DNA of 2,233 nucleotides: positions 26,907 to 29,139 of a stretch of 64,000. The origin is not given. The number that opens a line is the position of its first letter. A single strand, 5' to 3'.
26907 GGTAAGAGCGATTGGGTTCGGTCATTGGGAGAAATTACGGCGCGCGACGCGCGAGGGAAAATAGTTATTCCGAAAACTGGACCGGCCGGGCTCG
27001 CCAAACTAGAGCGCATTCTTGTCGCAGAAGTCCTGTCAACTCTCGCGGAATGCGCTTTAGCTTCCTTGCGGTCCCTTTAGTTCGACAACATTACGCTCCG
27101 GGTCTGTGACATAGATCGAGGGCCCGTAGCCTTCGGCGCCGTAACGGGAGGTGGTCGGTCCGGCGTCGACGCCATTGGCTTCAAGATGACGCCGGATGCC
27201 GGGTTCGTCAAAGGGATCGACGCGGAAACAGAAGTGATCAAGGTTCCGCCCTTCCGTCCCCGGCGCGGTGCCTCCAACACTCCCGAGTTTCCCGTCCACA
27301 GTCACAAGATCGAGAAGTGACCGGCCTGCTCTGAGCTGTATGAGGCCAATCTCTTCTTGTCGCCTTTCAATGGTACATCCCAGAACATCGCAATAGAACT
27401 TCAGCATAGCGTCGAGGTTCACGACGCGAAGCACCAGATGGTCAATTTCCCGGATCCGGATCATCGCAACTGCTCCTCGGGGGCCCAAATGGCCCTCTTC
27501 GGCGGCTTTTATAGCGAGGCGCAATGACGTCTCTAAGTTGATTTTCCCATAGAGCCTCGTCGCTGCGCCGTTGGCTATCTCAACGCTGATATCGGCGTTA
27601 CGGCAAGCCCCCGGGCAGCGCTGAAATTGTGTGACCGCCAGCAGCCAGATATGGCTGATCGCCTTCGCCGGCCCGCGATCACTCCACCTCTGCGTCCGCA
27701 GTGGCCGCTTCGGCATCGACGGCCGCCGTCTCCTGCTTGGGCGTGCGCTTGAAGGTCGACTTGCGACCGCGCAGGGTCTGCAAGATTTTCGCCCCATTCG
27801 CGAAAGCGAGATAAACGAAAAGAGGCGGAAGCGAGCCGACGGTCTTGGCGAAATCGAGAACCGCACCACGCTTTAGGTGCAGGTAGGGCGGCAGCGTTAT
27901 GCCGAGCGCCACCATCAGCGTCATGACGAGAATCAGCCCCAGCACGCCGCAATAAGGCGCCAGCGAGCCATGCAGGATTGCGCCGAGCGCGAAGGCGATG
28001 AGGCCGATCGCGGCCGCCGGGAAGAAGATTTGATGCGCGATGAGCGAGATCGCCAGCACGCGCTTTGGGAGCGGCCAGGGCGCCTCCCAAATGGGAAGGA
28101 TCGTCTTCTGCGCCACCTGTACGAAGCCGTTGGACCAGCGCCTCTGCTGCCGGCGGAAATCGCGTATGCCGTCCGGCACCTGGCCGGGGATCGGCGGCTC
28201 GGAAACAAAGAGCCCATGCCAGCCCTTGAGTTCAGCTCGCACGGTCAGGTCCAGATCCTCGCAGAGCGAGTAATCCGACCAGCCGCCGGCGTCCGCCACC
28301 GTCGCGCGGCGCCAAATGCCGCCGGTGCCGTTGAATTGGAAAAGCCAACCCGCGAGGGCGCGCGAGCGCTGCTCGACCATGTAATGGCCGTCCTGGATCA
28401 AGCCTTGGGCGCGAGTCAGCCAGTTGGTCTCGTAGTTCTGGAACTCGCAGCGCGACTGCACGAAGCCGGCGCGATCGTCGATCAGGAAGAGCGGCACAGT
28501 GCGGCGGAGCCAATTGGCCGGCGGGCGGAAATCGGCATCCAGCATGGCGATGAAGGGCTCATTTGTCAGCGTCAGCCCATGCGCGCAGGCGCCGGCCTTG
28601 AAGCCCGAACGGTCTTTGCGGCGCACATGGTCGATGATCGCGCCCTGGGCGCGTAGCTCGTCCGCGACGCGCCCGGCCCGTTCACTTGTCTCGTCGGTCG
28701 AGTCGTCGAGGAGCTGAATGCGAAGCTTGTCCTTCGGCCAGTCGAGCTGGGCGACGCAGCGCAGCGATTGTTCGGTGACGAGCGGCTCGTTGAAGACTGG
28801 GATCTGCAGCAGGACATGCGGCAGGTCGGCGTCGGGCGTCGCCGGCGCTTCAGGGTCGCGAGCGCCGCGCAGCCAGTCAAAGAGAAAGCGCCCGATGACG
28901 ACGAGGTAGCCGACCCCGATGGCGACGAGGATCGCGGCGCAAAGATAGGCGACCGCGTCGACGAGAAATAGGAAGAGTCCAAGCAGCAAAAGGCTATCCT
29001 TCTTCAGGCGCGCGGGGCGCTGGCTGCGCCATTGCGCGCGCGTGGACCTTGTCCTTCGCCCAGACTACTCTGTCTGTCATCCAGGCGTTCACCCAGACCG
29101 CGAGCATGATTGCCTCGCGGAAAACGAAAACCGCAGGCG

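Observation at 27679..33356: Self-contained ACP-KS-DH/DH-KR-GT21-GT2 operon: candidate pathway for an undescribed glycolipid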

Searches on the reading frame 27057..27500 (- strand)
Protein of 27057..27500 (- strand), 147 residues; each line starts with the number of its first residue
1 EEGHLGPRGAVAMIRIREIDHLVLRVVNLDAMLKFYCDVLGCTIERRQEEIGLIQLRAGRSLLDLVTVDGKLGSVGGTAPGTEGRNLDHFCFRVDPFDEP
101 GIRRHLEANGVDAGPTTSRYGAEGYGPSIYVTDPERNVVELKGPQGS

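Call 4: search_protein_families(library=pfam, proteins=[window:27057-27500:-], max_evalue=0.01)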
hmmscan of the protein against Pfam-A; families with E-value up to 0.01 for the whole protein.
window:27057-27500:- (147 aa): 3 families
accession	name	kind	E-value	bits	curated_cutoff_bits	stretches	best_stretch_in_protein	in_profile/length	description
PF00903.31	Glyoxalase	-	9.5e-11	42.6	20.6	1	19-141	2-121/121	Glyoxalase/Bleomycin resistance protein/Dioxygenase superfamily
PF13669.12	Glyoxalase_4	-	3.6e-05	24.5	27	1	20-124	1-104/109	Glyoxalase/Bleomycin resistance protein/Dioxygenase superfamily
PF18029.7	Glyoxalase_6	-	0.00049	21.2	23.6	1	22-138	2-102/106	Glyoxalase-like domain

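Call 5: search_protein_families(library=ncbifam, proteins=[window:27057-27500:-], max_evalue=0.01)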
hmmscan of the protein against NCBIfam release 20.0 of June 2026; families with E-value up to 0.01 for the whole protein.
window:27057-27500:- (147 aa): 13 families
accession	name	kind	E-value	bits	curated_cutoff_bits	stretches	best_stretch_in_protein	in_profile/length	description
TIGR03081.1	metmalonyl_epim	equivalog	7.8e-06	26.5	114.95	1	19-124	2-109/129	methylmalonyl-CoA epimerase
NF000496.2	Fos_GSH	equivalog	5.2e-05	23.3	180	1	16-141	2-114/136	fosfomycin resistance glutathione transferase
TIGR03211.1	catechol_2_3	equivalog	7.8e-05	22.1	320.2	1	16-50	2-36/303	catechol 2,3-dioxygenase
NF000221.4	FosA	exception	0.00041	20.3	250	1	17-141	3-114/137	FosA family fosfomycin resistance glutathione transferase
NF003152.0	PRK04101.1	equivalog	0.00049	20.4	171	0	16-48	2-34/139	metallothiol transferase FosB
TIGR00068.2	glyox_I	equivalog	0.0006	19.7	120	1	19-49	2-32/143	lactoylglutathione lyase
NF000222.1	FosX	equivalog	0.001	19.4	170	0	84-142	60-116/127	FosX/FosE/FosI family fosfomycin resistance hydrolase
NF000094.1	354827590_fosA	exception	0.0043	17.2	275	1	18-57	4-43/135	FosA family fosfomycin resistance glutathione transferase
NF051469.1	fosA13_fam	exception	0.0072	16.3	290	0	18-49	4-35/136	FosA13 family fosfomycin resistance glutathione transferase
TIGR03213.1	23dbph12diox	equivalog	0.0079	15.7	366.45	1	19-102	143-222/287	biphenyl-2,3-diol 1,2-dioxygenase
TIGR02295.1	HpaD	equivalog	0.0079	15.4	321.4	0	17-51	3-37/298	3,4-dihydroxyphenylacetate 2,3-dioxygenase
NF050074.1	glyox_I_GloA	exception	0.0082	16.3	165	0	20-49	3-32/121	lactoylglutathione lyase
NF033405.1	FosLL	exception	0.0085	16.4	270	0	16-48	3-35/135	fosfomycin resistance glutathione transferase FosLL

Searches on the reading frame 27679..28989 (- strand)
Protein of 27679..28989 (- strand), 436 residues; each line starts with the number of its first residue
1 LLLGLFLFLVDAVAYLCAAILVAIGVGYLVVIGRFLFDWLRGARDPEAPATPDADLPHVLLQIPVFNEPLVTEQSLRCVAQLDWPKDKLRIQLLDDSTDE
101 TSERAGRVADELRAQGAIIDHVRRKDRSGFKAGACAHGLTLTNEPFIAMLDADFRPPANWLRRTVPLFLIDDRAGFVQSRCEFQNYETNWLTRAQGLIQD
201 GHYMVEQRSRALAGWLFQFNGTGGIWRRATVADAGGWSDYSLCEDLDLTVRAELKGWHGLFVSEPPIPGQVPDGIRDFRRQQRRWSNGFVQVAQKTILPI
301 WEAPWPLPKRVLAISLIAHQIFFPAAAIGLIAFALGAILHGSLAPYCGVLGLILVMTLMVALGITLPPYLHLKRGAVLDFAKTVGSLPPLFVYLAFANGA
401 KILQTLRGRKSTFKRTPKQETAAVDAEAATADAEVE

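Call 4: search_protein_families(library=pfam, proteins=[window:27679-28989:-], max_evalue=0.01)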
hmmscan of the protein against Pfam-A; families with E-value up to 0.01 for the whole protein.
window:27679-28989:- (436 aa): 4 families
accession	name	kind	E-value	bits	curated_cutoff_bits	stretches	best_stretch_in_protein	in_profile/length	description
PF13632.12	Glyco_trans_2_3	-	1.3e-23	84.3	27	1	147-358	2-196/198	Glycosyl transferase family group 2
PF13641.12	Glyco_tranf_2_3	-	4.7e-15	56.7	27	1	57-288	1-230/230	Glycosyltransferase like family 2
PF00535.33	Glycos_transf_2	-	1.7e-12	48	23.3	1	63-192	4-127/168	Glycosyl transferase family 2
PF13506.12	Glyco_transf_21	-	1.2e-05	25.3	21.7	1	131-286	18-173/174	Glycosyl transferase family 21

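Call 5: search_protein_families(library=ncbifam, proteins=[window:27679-28989:-], max_evalue=0.01)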
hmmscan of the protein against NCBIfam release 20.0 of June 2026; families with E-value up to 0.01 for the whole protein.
window:27679-28989:- (436 aa): 9 families
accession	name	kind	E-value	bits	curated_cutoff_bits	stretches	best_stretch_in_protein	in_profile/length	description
TIGR03030.1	CelA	equivalog_domain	1.2e-28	99.6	699.1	1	38-292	112-380/714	UDP-forming cellulose synthase catalytic subunit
NF008558.0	PRK11498.1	equivalog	1.4e-20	72.9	992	1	11-293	226-505/872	UDP-forming cellulose synthase catalytic subunit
TIGR03937.1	PgaC_IcaA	equivalog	4.8e-17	62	422.3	1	34-304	22-285/407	poly-beta-1,6-N-acetyl-D-glucosamine synthase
TIGR03965.1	mycofact_glyco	equivalog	4.1e-14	52.3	280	1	49-258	67-269/467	mycofactocin biosynthesis glycosyltransferase MftF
NF041865.1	EpsU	equivalog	4.2e-12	45.8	700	1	16-348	5-322/394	exopolysaccharide biosynthesis GT2 family glycosyltransferase EpsU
TIGR03469.1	HpnB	hypoth_equivalog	9.3e-06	24.9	379.25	1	18-165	5-157/386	hopene-associated glycosyltransferase HpnB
TIGR04242.1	nodulat_NodC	equivalog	8.1e-05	21.7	550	1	52-347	43-336/395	chitooligosaccharide synthase NodC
NF053846.1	glyco_with_XrtP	equivalog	0.00039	19.2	520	1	184-294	190-303/440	XrtP-associated glycosyltransferase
TIGR03111.1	glyc2_xrt_Gpos1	hypoth_equivalog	0.0024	16.8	363.95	0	52-295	44-292/439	TIGR03111 family XrtG-associated glycosyltransferase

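Call 23: search_solved_structures(query=window:27679-28989:-, max_evalue=0.001)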
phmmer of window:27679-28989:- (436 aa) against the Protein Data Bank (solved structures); distinct sequences matched with E-value up to 0.001: 12.
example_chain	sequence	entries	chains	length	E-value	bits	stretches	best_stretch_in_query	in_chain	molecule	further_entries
7lby_A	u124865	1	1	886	2.8e-16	62.6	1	11-342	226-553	Cellulose synthase catalytic subunit [UDP-forming]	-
9b8v_E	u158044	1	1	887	2.8e-16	62.6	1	11-342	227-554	Cellulose synthase catalytic subunit [UDP-forming]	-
9fmv_A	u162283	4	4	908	2.9e-16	62.6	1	11-342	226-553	Cellulose synthase catalytic subunit [UDP-forming]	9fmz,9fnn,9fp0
5ej1_A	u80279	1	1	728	9.2e-15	57.6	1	48-324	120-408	Putative cellulose synthase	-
4hg6_A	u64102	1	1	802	1.1e-14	57.3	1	48-324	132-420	Cellulose Synthase Subunit A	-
4p00_A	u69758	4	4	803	1.1e-14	57.3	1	48-324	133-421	Cellulose Synthase A subunit | Cellulose Synthase subunit A | Putative cellulose synthase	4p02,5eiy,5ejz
8vi0_A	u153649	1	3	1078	2.6e-05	26.5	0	234-364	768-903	Cellulose synthase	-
8vht_A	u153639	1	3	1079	0.00024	23.3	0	236-335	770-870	Cellulose synthase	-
7d5k_A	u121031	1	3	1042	0.00026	23.2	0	236-334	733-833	Cellulose synthase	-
8vhz_A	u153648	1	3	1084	0.00026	23.2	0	236-334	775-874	Cellulose synthase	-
6yv7_A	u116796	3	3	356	0.00041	22.5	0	41-181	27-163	Glycosyl transferase, family 2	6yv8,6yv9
6yv7_B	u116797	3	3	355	0.00069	21.8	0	41-181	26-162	Glycosyl transferase, family 2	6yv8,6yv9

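Call 57: search_dna_similar(query=window:27679-28989:-, collection=plasmids, mode=protein, max_rows=15)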
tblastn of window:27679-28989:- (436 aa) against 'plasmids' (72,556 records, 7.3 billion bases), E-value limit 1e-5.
Records with a match: 741; places in all: 774; records where one place covers at least 80% of the query: 1.
Best place of each record, by identity: <60% 741.
By first word of the organism name: Escherichia 159; Ralstonia 129; Sinorhizobium 93; Rhizobium 85; Agrobacterium 32; Bradyrhizobium 27; Klebsiella 16; Ensifer 15; Sphingobium 11; Enterobacter 11; and 73 more.
By predicted mobility (MOB-suite, as given by PLSDB): non-mobilizable 326; mobilizable 294; conjugative 121.
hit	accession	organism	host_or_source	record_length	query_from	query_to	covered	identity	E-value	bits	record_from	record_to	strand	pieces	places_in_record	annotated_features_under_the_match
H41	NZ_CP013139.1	Pseudoalteromonas sp. Bsw20308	seawater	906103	19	418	92%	34.4%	4e-63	228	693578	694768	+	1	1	glycosyltransferase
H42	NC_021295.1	Caballeronia insecticola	-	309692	7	321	72%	31.2%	3e-36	149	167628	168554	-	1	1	glycosyltransferase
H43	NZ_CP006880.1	Rhizobium gallicum bv. gallicum R602sp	Phaseolus vulgaris,whole ...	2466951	6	291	66%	32.1%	3e-23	110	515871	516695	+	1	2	record has no annotation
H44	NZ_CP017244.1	Rhizobium etli 8C-3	Phaseolus vulgaris,cell culture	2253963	6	291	66%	32.0%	5e-22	106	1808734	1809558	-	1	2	record has no annotation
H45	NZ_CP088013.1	Rhizobium sp. T136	Melilotus albus,Cell culture,root nodule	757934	6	291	66%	31.7%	5e-23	109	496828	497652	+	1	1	glycosyltransferase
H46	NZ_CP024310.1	Sinorhizobium fredii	Phaseolus vulgaris,cell culture,plant ...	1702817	6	291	66%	31.3%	3e-23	110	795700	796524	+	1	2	record has no annotation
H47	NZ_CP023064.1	Sinorhizobium sp. CCBAU 05631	G.max,nodule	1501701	6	291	66%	31.3%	3e-23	110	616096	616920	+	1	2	record has no annotation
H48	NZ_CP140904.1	Sinorhizobium medicae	Medicago lupulina,whole organism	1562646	6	291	66%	31.3%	5e-22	106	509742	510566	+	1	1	none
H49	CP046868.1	Salinibaculum litoreum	pure culture,isolated from salted brown ...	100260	7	312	70%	29.1%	7e-10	69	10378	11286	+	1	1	record has no annotation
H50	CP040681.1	Halostella pelagica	pure culture,isolated from salted brown ...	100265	7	312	70%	29.1%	7e-10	69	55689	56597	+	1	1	record has no annotation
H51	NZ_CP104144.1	Rhizobium sullae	Sulla coronaria,cell culture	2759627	6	291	66%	31.1%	1e-20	102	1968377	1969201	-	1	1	record has no annotation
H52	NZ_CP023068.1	Sinorhizobium sojae CCBAU 05684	G.max,nodule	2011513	6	291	66%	31.0%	4e-22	107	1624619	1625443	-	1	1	record has no annotation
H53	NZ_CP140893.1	Sinorhizobium medicae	Medicago lupulina,whole organism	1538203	6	299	67%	30.0%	2e-20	101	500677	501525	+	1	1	none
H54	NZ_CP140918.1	Sinorhizobium medicae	Medicago lupulina,whole organism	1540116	6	299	67%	30.0%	2e-20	101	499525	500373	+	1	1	none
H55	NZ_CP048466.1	Agrobacterium tumefaciens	walnut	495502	20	311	67%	30.1%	1e-19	99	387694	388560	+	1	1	glycosyltransferase family 2 protein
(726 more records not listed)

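Call 58: get_annotated_region(hit=H41, flank=7000)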
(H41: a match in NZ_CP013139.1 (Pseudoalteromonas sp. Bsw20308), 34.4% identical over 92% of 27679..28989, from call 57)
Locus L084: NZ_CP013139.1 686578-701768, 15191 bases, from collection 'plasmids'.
description: Pseudoalteromonas sp. Bsw20308 plasmid pPBSW1, complete sequence
organism: Pseudoalteromonas sp. Bsw20308 (NCBI taxid 283699)
taxonomy: Bacteria; Pseudomonadota; Gammaproteobacteria; Alteromonadales; Pseudoalteromonadaceae; Pseudoalteromonas; Pseudoalteromonas sp. Bsw20308
host: -; source: seawater; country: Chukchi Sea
typing (MOB-suite, as given by PLSDB): non-mobilizable
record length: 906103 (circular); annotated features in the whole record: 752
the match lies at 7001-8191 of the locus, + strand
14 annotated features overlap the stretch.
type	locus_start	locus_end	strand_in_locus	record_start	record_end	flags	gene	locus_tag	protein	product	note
CDS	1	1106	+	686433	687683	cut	-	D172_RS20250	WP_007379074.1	NADH:flavin oxidoreductase/NADH oxidase family protein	-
CDS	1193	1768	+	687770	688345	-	-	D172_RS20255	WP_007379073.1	DJ-1/PfpI family protein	-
CDS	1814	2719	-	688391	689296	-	-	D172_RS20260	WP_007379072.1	LysR family transcriptional regulator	-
CDS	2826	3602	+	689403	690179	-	-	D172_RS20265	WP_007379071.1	class III extradiol ring-cleavage dioxygenase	-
CDS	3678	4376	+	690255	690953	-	-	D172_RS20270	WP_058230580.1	haloacid dehalogenase type II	GO:0006805 - xenobiotic metabolic process [Evidence IEA]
CDS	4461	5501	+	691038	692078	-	-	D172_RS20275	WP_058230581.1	IS481 family transposase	-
CDS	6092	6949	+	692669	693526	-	-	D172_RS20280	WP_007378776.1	hypothetical protein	-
CDS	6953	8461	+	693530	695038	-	-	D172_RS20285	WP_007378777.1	glycosyltransferase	-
CDS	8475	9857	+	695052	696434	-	-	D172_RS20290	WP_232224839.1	glycosyltransferase 87 family protein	-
CDS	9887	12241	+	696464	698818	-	-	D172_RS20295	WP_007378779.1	NAD(P)-binding domain-containing protein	-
CDS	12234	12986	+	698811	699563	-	-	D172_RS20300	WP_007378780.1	glycosyltransferase family 2 protein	-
CDS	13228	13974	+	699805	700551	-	-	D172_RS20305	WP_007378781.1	DUF2064 domain-containing protein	-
CDS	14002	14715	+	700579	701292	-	-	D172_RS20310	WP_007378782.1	glycosyltransferase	-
CDS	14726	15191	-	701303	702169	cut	-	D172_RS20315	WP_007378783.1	LysR family transcriptional regulator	GO:0006355 - regulation of DNA-templated transcription [Evidence IEA]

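Call 91: predict_structure(alignment_id=A4)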
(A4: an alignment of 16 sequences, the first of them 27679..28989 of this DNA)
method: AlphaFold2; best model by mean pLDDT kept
length: 436 residues; sequences in the alignment: 16
mean_pLDDT: 66.0   pTM: 0.65
mean pLDDT of the five models: 66.0, 56.8, 56.4, 52.4, 51.6
residues with pLDDT >= 90: 28; 70-90: 148; 50-70: 197; < 50: 63
segments of 3 or more residues with pLDDT < 50: 184-187, 218-220, 239-244, 268-277, 401-403, 408-436
pLDDT, mean of each block of 10 residues (from residue 1): 77 73 64 66 75 92 75 79 91 76 82 89 63 66 86 73 89 81 52 53 62 55 78 65 51 72 57 47 51 60 67 60 60 75 76 69 62 63 60 52 46 31 37 31
secondary structure, 60 per line:
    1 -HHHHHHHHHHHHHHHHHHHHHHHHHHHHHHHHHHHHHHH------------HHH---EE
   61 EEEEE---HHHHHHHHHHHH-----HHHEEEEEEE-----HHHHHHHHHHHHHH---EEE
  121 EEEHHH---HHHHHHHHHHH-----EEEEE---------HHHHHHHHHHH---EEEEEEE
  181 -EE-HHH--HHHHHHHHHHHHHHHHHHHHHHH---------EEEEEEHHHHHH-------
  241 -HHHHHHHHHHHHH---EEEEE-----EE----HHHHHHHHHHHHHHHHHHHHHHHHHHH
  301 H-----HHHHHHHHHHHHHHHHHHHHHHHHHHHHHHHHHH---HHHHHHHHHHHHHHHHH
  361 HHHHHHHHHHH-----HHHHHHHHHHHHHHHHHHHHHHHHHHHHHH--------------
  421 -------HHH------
elements in order: H2-40 E59-65 H69-80 E89-95 H101-114 E118-123 H130-140 E146-150 H160-170 E174-180 H190-212 E222-227 H228-233 H242-254 E258-262 H274-301 H307-340 H344-371 H377-406

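Call 94: fold_search(model_id=the predicted structure, library=pdb)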
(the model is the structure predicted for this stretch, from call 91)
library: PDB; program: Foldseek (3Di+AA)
matches with E <= 10: 1187; with E <= 0.001: 269
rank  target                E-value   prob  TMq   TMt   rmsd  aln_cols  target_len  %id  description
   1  5ej1_A                2.3e-18  1.00  0.58  0.37   9.6       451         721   20  Pre-translocation state of bacterial cellulose synthase (released 2016-03-30)
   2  9b8v_E                1.2e-17  1.00  0.64  0.35   6.8       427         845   21  AlphaFold2 informed cryo-EM model of the E. coli cellulose synthase BcsAG3B6 complex (released 2025-02-19)
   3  4p00_A                1.3e-17  1.00  0.62  0.39   6.5       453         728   20  Bacterial Cellulose Synthase in complex with cyclic-di-GMP and UDP (released 2014-04-09)
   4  9fmz_A                3.9e-16  1.00  0.57  0.33   7.2       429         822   21  Cryo-EM structure of the c-di-GMP-bound synthase:pEtN transferase complex (BcsA-Bct-G3) from the E. coli cellulose sec (released 2024-10-16)
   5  9fnn_A                5.8e-16  1.00  0.57  0.33  12.9       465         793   18  Cryo-EM structure of the c-di-GMP-saturated 'crown'less Bcs macrocomplex for cellulose secretion in E. coli (released 2024-10-16)
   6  9fp0_A                1.3e-15  1.00  0.49  0.30  13.2       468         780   18  Cryo-EM structure of the 'crown'less Bcs macrocomplex for E. coli cellulose secretion in non-saturating c-di-GMP (loca (released 2024-10-16)
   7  9fmv_A                1.4e-15  1.00  0.52  0.31  13.4       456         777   18  Cryo-EM structure of the c-di-GMP-free synthase:pEtN transferase complex (BcsA-Bct-G3) from the E. coli cellulose secr (released 2024-10-16)
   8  6yv7_B                1.7e-15  1.00  0.59  0.73   6.9       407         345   22  Mannosyltransferase PcManGT from Pyrobaculum calidifontis (released 2020-07-22)
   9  6yv7_A                2.0e-15  1.00  0.61  0.74   6.9       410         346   22  Mannosyltransferase PcManGT from Pyrobaculum calidifontis (released 2020-07-22)
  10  4hg6_A                5.6e-15  1.00  0.52  0.32  11.2       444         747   21  Structure of a cellulose synthase - cellulose translocation intermediate (released 2012-12-19)
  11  9yq5_A                1.0e-12  1.00  0.48  0.43  15.2       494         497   12  Chlorella virus hyaluronan synthase bound to an inserted UDP-GlcA (released 2025-12-10)
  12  8sne_A                1.3e-12  1.00  0.63  0.57   6.0       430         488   14  Chlorella virus Hyaluronan Synthase bound to GlcA extended GlcNAc primer and UDP (released 2024-05-01)
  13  9yq2_A                2.2e-12  1.00  0.49  0.45  14.6       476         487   13  Chlorella virus hyaluronan synthase bound to DDM (released 2025-12-10)
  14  8snc_A                7.1e-12  1.00  0.49  0.44  16.0       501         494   13  Chlorella virus Hyaluronan Synthase bound to GlcA extended GlcNAc primer (released 2024-05-01)
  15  7sp8_A                7.5e-12  1.00  0.48  0.43  16.3       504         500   12  Chlorella virus Hyaluronan Synthase bound to UDP-GlcNAc (released 2022-04-06)
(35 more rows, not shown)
